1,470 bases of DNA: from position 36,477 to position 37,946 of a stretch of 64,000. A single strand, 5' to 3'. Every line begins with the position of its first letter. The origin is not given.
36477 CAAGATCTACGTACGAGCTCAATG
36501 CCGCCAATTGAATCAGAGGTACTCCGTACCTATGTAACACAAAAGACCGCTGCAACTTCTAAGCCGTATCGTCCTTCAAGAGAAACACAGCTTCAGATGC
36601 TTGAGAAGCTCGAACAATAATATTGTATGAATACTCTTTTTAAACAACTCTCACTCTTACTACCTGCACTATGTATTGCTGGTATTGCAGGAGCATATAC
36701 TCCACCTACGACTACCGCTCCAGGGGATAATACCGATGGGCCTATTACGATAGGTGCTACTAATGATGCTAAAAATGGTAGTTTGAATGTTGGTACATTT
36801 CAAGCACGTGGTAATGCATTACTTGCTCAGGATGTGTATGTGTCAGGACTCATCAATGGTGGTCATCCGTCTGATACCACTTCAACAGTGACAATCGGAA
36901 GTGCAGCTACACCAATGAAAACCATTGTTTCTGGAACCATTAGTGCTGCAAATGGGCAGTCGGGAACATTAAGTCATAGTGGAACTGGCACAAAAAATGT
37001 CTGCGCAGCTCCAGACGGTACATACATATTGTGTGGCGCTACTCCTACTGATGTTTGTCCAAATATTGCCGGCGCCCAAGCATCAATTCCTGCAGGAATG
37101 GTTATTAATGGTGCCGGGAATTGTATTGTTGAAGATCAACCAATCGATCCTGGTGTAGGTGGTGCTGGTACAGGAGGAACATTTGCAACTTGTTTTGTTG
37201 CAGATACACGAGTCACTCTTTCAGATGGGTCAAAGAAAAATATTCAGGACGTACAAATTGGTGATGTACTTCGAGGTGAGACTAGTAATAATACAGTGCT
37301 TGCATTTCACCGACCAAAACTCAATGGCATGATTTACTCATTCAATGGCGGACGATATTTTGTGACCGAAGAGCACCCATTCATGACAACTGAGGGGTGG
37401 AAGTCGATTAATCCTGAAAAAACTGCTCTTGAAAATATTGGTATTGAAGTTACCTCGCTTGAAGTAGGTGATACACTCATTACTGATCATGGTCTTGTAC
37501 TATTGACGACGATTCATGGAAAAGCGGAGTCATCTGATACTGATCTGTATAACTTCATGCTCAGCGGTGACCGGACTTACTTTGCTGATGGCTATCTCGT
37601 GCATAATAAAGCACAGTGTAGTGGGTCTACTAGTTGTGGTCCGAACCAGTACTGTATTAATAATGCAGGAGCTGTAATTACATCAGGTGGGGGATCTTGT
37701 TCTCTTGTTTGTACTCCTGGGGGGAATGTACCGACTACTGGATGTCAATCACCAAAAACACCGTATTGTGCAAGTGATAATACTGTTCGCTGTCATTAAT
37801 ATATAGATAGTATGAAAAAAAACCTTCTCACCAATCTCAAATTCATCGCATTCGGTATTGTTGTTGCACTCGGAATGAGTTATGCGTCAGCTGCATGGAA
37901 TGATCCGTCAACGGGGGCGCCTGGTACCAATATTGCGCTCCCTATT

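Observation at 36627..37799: Secreted protein with a Hint (intein-like) autoprocessing domain followed by a 61-aa tail with 8 cysteines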

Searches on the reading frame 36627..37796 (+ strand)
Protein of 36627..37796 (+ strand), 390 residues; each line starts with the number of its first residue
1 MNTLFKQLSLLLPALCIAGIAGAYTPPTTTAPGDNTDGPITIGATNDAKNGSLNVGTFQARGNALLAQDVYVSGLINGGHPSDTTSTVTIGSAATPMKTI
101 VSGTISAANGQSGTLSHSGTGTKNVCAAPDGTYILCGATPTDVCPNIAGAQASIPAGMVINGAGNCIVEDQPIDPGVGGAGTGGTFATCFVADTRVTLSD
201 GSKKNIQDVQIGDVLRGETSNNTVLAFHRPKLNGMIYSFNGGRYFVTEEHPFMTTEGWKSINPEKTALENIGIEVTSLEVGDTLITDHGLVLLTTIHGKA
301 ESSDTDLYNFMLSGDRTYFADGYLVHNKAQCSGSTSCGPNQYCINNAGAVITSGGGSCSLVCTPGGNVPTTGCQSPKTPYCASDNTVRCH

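Call 3: search_protein_families(library=pfam, proteins=[window:36627-37796:+], max_evalue=1)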
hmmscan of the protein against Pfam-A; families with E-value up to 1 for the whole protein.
window:36627-37796:+ (390 aa): 5 families
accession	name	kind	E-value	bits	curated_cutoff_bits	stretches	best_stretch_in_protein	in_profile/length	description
PF08517.17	AXH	-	2.4e-06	28.5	33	1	247-286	74-113/116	Ataxin-1 and HBP1 module (AXH)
PF14623.11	Vint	-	0.00012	22.3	27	1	189-259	2-71/166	Hint-domain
PF05203.21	Hom_end_hint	-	0.0002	21.9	32.1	1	189-218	1-30/228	Hom_end-associated Hint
PF01079.26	Hint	-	0.0045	17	29.7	1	187-216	11-40/213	Hint module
PF07591.16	PT-HINT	-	0.18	12.5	27.7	1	273-326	76-135/137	Pretoxin HINT domain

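Call 4: search_protein_families(library=ncbifam, proteins=[window:36627-37796:+], max_evalue=1)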
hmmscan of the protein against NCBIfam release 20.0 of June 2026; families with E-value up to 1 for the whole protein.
window:36627-37796:+ (390 aa): 2 families
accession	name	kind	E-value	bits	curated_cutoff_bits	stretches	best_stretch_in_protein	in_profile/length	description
NF038136.1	rSAM_Rv_intein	exception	0.00082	18.3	700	1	188-267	75-163/574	intein-containing Rv2578c family radical SAM protein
TIGR01445.1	intein_Nterm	domain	0.096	13.7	24.5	0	189-209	1-21/83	intein N-terminal splicing region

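Call 5: search_solved_structures(query=window:36627-37796:+, max_evalue=1, show_alignments=3)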
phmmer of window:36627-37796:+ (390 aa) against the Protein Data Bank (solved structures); distinct sequences matched with E-value up to 1: 9.
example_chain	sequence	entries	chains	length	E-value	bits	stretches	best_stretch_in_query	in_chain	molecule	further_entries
6y75_A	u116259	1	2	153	2.5e-05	27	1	189-327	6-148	NAD(P)(+)--arginine ADP-ribosyltransferase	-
6tmm_AAA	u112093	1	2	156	2.6e-05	27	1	189-327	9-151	NAD(P)(+)--arginine ADP-ribosyltransferase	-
6tmm_BBB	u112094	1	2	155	2.7e-05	27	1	189-327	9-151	NAD(P)(+)--arginine ADP-ribosyltransferase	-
6y75_B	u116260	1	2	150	3.1e-05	26.8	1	189-326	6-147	NAD(P)(+)--arginine ADP-ribosyltransferase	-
6qaz_A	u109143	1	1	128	0.025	17.2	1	194-262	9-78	cyanophage-like gp41-1 intein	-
6riz_A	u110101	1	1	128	0.23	14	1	194-261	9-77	gp41-1 intein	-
3qve_A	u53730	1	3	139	0.63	12.6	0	249-285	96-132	HMG box-containing protein 1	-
12nz_A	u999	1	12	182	0.69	12.4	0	60-137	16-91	GH26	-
4j2j_A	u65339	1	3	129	0.8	12.2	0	185-285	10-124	Ataxin-1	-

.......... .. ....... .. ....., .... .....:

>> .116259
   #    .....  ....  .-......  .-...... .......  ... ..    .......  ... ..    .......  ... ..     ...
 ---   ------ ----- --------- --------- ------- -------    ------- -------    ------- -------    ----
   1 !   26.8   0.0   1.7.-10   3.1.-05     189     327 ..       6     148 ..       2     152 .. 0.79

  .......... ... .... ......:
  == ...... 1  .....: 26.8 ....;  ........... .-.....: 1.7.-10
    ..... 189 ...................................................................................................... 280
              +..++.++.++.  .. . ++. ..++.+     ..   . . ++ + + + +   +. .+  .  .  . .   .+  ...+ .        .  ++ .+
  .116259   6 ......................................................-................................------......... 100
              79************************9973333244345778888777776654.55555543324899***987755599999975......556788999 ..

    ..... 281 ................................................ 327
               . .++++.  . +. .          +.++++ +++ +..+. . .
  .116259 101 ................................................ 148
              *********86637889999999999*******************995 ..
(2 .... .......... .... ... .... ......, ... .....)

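Call 6: find_homologous_proteins(query=window:36627-37796:+, max_evalue=0.001)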
Query window:36627-37796:+ (390 aa): 150 proteins with E <= 0.001 among 7835 candidates; the best 120 are listed.
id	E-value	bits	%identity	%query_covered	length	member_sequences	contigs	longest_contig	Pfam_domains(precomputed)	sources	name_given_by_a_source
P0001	8.3e-259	876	100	100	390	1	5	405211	PF08517.18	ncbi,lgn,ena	-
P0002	9.7e-91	323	58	36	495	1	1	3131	PF07591.16,PF14623.12,PF05203.22,PF01079.26,PF08517.18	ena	-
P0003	1.1e-79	287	57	52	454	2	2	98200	PF08517.18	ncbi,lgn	-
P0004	1.5e-79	286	39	94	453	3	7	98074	PF05203.22,PF08517.18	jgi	jgi:hypothetical protein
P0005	2.3e-78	282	44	92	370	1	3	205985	PF05203.22,PF08517.18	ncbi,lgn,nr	ncbi:MAG TPA: hypothetical protein VG621_00940 [Candidatus Paceibacterota bacterium]|nr:hypothetical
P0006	3.3e-78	282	39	92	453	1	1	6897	PF05203.22,PF08517.18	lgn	-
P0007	1.5e-77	280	64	47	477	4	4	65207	PF05203.22,PF08517.18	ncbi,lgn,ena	-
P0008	3.9e-77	278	39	95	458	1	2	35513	PF05203.22,PF08517.18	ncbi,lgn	-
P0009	7.1e-77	278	56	54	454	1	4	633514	-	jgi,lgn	jgi:hypothetical protein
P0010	7.4e-76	274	59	50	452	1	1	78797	PF05203.22,PF08517.18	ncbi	-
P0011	1.5e-75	273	43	100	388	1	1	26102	PF13948.12,PF14623.12,PF05203.22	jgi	jgi:cysteine-rich repeat protein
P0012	1.9e-75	273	53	53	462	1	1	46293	-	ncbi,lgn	-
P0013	2.6e-74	269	41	100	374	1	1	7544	PF14623.12,PF08517.18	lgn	-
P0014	2.3e-73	266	61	51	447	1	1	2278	-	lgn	-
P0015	9.6e-72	261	39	100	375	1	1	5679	PF14623.12,PF08517.18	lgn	-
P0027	7.2e-66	241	71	40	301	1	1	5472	PF07591.16,PF05203.22,PF08517.18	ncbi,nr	ncbi:hypothetical protein HXX01_03665 [Candidatus Nomurabacteria bacterium]|nr:hypothetical protein 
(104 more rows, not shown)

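Call 15: find_encoding_contigs(protein=P0001, flank=10000, max_places=3)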
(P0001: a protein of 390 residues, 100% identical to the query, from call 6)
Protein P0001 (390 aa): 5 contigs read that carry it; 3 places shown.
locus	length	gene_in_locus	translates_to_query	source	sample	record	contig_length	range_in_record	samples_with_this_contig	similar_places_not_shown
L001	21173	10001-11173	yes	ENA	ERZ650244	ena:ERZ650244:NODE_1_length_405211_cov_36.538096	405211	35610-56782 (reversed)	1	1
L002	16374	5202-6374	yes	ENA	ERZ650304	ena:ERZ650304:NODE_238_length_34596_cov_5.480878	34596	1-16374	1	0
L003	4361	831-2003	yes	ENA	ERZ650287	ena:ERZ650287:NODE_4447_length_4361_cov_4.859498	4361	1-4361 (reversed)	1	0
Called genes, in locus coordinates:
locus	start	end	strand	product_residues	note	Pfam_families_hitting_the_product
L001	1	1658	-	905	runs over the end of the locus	PF10412:TrwB_AAD_bind (faint)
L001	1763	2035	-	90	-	PF00216:Bac_DNA_binding, PF18291:HU-HIG (weak)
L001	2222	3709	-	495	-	PF12072:RNase_Y_N, PF26594:KH_NusA_2nd (weak), PF01966:HD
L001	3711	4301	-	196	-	PF00574:CLP_protease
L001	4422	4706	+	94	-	-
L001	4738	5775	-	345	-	PF05697:Trigger_N, PF05698:Trigger_C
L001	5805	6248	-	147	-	-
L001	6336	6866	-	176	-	PF00719:Pyrophosphatase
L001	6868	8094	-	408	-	PF08529:NusA_N, PF10246:MRP-S35 (weak), PF00575:S1 (faint), PF13184:KH_NusA_1st, PF26594:KH_NusA_2nd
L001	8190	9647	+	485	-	-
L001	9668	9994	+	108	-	-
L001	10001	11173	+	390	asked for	PF08517:AXH (faint)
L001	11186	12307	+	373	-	-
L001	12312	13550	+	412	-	-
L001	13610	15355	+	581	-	PF05157:MshEN, PF00437:T2SSE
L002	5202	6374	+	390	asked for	PF08517:AXH (faint)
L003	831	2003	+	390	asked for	PF08517:AXH (faint)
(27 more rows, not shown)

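Call 16: find_encoding_contigs(protein=P0009, flank=10000, max_places=2)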
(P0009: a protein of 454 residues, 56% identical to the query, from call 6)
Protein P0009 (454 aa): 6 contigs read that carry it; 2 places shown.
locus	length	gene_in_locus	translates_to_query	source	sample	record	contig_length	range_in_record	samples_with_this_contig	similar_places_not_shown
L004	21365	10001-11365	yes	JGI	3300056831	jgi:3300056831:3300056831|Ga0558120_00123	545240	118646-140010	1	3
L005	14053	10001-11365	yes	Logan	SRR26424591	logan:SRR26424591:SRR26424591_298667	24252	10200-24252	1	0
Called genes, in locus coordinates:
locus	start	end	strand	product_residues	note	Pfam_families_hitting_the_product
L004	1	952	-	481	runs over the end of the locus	PF12072:RNase_Y_N, PF01966:HD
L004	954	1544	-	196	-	PF00574:CLP_protease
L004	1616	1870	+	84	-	-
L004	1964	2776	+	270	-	-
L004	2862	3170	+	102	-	-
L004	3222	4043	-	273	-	PF05697:Trigger_N, PF05698:Trigger_C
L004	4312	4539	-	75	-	-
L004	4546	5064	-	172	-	-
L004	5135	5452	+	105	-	PF04993:TfoX_N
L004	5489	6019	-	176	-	PF00719:Pyrophosphatase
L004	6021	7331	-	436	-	PF08529:NusA_N, PF13184:KH_NusA_1st, PF26594:KH_NusA_2nd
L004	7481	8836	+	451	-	-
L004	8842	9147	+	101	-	-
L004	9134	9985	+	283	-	-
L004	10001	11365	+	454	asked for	-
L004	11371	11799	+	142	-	-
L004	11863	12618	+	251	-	PF00121:TIM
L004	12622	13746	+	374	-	PF00162:PGK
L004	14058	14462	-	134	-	PF11969:DcpS_C, PF01230:HIT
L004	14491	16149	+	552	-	PF01368:DHH, PF02272:DHHA1, PF17768:RecJ_OB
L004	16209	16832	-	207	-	-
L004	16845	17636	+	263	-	PF00075:RNase_H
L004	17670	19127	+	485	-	PF03772:Competence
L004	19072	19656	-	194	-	PF00081:Sod_Fe_N (weak), PF02777:Sod_Fe_C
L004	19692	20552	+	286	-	PF23023:Anti-Pycsar_Apyc1 (weak), PF25281:MBL_MAP1B (weak), PF00753:Lactamase_B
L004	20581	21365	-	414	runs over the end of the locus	PF03118:RNA_pol_A_CTD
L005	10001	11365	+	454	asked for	-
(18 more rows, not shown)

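Call 17: find_encoding_contigs(protein=P0005, flank=10000, max_places=2)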
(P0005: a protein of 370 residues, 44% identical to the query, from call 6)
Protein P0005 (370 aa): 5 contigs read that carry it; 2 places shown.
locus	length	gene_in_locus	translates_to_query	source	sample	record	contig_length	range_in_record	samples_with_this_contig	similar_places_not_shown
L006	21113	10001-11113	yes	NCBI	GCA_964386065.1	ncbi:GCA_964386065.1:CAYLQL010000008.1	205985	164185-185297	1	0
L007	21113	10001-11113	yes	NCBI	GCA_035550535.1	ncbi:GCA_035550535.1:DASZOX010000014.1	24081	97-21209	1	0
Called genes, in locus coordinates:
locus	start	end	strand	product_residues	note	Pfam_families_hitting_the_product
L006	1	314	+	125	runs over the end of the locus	-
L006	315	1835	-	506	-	PF12072:RNase_Y_N, PF00013:KH_1 (faint), PF01966:HD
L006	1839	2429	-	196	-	PF00574:CLP_protease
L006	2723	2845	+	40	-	-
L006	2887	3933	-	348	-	PF05697:Trigger_N, PF05698:Trigger_C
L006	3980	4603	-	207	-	-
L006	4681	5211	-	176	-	PF00719:Pyrophosphatase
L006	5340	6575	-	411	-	PF08529:NusA_N, PF13184:KH_NusA_1st, PF26594:KH_NusA_2nd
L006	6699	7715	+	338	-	-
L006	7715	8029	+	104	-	-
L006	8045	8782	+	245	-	-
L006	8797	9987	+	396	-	-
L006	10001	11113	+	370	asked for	PF05203:Hom_end_hint (weak), PF08517:AXH (faint)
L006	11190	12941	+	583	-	PF05157:MshEN, PF00437:T2SSE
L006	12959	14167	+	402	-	PF28597:T2SSF_N (weak), PF00482:T2SSF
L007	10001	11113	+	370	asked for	PF05203:Hom_end_hint (weak), PF08517:AXH (faint)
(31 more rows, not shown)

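Call 28: predict_structure(alignment_id=A1)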
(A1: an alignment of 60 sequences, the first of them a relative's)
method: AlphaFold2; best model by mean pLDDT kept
length: 390 residues; sequences in the alignment: 60
mean_pLDDT: 68.5   pTM: 0.50
mean pLDDT of the five models: 68.5, 68.2, 66.4, 66.0, 65.2
residues with pLDDT >= 90: 112; 70-90: 73; 50-70: 91; < 50: 114
segments of 3 or more residues with pLDDT < 50: 18-23, 25-38, 50-109, 142-152, 169-185
pLDDT, mean of each block of 10 residues (from residue 1): 55 50 43 42 50 41 38 39 44 39 44 53 64 61 44 54 60 32 53 98 97 93 86 95 96 97 88 91 98 98 93 91 88 68 75 75 79 73 83
secondary structure, 60 per line:
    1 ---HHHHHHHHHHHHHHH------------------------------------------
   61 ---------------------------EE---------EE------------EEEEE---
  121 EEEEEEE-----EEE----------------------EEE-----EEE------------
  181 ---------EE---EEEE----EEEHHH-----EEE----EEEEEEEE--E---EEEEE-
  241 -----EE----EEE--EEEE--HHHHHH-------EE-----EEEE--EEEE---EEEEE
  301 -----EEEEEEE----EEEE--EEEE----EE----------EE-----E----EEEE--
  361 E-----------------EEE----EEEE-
elements in order: H4-18 E113-117 E121-127 E133-135 E158-160 E166-168 E195-198 E203-205 E214-216 E221-228 E235-239 E252-254 E257-260 H263-268 E283-286 E289-292 E296-300 E306-312 E317-320 E323-326 E355-358 E379-381 E386-389

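Call 30: fold_search(model_id=the predicted structure, library=pdb)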
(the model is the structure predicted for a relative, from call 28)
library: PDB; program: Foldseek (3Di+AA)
matches with E <= 10: 102; with E <= 0.001: 32
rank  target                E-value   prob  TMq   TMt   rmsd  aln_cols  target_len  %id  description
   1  6y75_B                8.5e-11  1.00  0.32  0.79   2.9       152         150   26  BIL2 domain from T.thermophila BUBL1 locus (C1A-N143A) (released 2021-02-03)
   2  6tmm_AAA              1.1e-10  1.00  0.31  0.75   2.9       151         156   26  BIL2 domain from T.thermophila BUBL1 locus (C1A-N143A) (released 2020-12-16)
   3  6y75_A                1.1e-10  1.00  0.32  0.77   2.9       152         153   26  BIL2 domain from T.thermophila BUBL1 locus (C1A-N143A) (released 2021-02-03)
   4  6tmm_BBB              1.5e-10  1.00  0.32  0.76   2.6       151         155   25  BIL2 domain from T.thermophila BUBL1 locus (C1A-N143A) (released 2020-12-16)
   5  6riz                  6.7e-08  1.00  0.29  0.83   2.6       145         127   24  Crystal structure of gp41-1 intein (C1A, F65W, D107C) (released 2020-04-29)
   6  6qaz                  1.1e-07  1.00  0.29  0.82   2.6       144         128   24  Crystal structure of gp41-1 intein (released 2019-11-13)
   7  2lwy_MODEL_1_A        1.2e-07  1.00  0.29  0.75   3.0       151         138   22  Solution Structure of Bacterial Intein-Like domain from Clostridium thermocellum (released 2013-05-08)
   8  6mwy_A                1.0e-06  1.00  0.28  0.68   4.5       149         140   19  The Prp8 intein of Cryptococcus gattii (released 2019-11-06)
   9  6mx6_A                1.5e-06  1.00  0.27  0.64   5.7       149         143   21  The Prp8 intein of Cryptococcus neoformans (released 2019-10-23)
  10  6rpq                  3.1e-06  1.00  0.25  0.38   8.8       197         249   16  Crystal structure of PhoCDC21-1 intein (released 2019-08-14)
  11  1mi8                  3.3e-06  1.00  0.28  0.69   3.5       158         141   15  2.0 Angstrom crystal structure of a DnaB intein from Synechocystis sp. PCC 6803 (released 2003-08-19)
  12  3ifj_A                6.0e-06  1.00  0.26  0.63   4.1       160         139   19  Crystal structure of Mtu recA intein, splicing domain (released 2009-10-06)
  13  6frh_A                1.5e-05  1.00  0.28  0.64   3.9       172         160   16  Crystal structure of Ssp DnaB Mini-Intein variant M86 (released 2019-01-30)
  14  6frg                  1.6e-05  1.00  0.27  0.62   3.6       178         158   15  Crystal structure of G-1F mutant of Ssp DnaB Mini-Intein variant M86 (released 2019-01-30)
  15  6frh_B                1.8e-05  1.00  0.28  0.66   4.3       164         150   16  Crystal structure of Ssp DnaB Mini-Intein variant M86 (released 2019-01-30)
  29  1at0                  1.0e-04  1.00  0.25  0.61   5.3       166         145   14  17-kDA fragment of hedgehog C-terminal autoprocessing domain (released 1997-11-12)
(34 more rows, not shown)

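Call 36: find_related_loci(query=A1, collection=genome_contigs, flank=10000)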
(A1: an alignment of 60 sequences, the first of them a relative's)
Query A1 (390 aa) in genome_contigs; peptide patterns used: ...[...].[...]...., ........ (x = any residue, [..] = any of these).
318 stretches matched a pattern; 105 encode a relative of the query (tblastn E <= 1e-3); the best 80 are kept; 79 distinct loci.
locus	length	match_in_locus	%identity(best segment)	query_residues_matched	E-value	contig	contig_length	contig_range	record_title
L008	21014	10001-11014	44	8-366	1e-79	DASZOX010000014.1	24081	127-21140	MAG TPA_asm: Candidatus Paceibacterota bacterium isolate SMAG_U5956 k141_674453, whole genome shotgun sequence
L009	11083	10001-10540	65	185-363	5e-74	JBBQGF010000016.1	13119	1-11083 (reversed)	MAG: Candidatus Paceibacteria bacterium isolate Co_metawrap_974 Cmw_974_k141_2423045_length_13119_cov_18.9889, whole gen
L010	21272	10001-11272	64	8-364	7e-74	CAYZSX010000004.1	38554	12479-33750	MAG TPA_asm: uncultured Candidatus Saccharibacteria bacterium isolate SRP133034_co1_51 genome assembly, contig: NODE_927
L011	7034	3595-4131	66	186-362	1e-73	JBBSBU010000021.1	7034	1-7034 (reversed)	MAG: Candidatus Paceibacteria bacterium isolate La6_metabat2.185 La6_metabat2.185_K_1414399_L_7034_cov_9.9904, whole gen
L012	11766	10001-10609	58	165-362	5e-73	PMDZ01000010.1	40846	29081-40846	MAG: Candidatus Nomurabacteria bacterium isolate fen_1328 73.20120700_E2X.147_contig_199825, whole genome shotgun sequen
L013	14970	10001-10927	42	1-339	1e-70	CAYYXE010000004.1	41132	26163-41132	MAG TPA_asm: uncultured Candidatus Saccharibacteria bacterium isolate SRP133034_co1_65 genome assembly, contig: NODE_778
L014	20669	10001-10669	52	183-388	3e-70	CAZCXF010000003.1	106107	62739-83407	MAG TPA_asm: uncultured Candidatus Saccharibacteria bacterium isolate SRP278252_co1_97 genome assembly, contig: NODE_184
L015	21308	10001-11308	59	2-374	8e-69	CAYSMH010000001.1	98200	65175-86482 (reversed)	MAG TPA_asm: uncultured Candidatus Saccharibacteria bacterium isolate SRP286056_co3_445 genome assembly, contig: NODE_61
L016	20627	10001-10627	55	182-389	2e-68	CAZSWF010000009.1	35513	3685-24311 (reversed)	MAG TPA_asm: uncultured Candidatus Saccharibacteria bacterium isolate SRP286056_co3_87 genome assembly, contig: NODE_857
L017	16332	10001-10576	61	188-382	4e-68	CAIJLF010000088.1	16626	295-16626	uncultured bacterium isolate Kiruna_bin-11652 genome assembly, contig: bin-11652:088/157, whole genome shotgun sequence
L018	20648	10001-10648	55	186-384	8e-68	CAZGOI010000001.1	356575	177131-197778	MAG TPA_asm: uncultured Candidatus Saccharibacteria bacterium isolate binchicken_co185_154 genome assembly, contig: NODE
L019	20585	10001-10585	59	182-376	4e-71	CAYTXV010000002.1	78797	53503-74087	MAG TPA_asm: uncultured Candidatus Saccharibacteria bacterium isolate SRP296810_co1_172 genome assembly, contig: NODE_26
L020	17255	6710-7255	57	188-369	8e-66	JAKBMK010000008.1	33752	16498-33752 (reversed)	MAG: bacterium isolate FK3.bin58 NODE_2448_length_33752_cov_2.101591, whole genome shotgun sequence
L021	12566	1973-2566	57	170-365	1e-65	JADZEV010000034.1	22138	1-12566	MAG: Candidatus Nomurabacteria bacterium isolate SJ839 c_000001321363, whole genome shotgun sequence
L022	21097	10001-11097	53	4-389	3e-65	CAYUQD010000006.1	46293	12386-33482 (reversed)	MAG TPA_asm: uncultured Candidatus Saccharibacteria bacterium isolate SRP285395_co2_363 genome assembly, contig: NODE_11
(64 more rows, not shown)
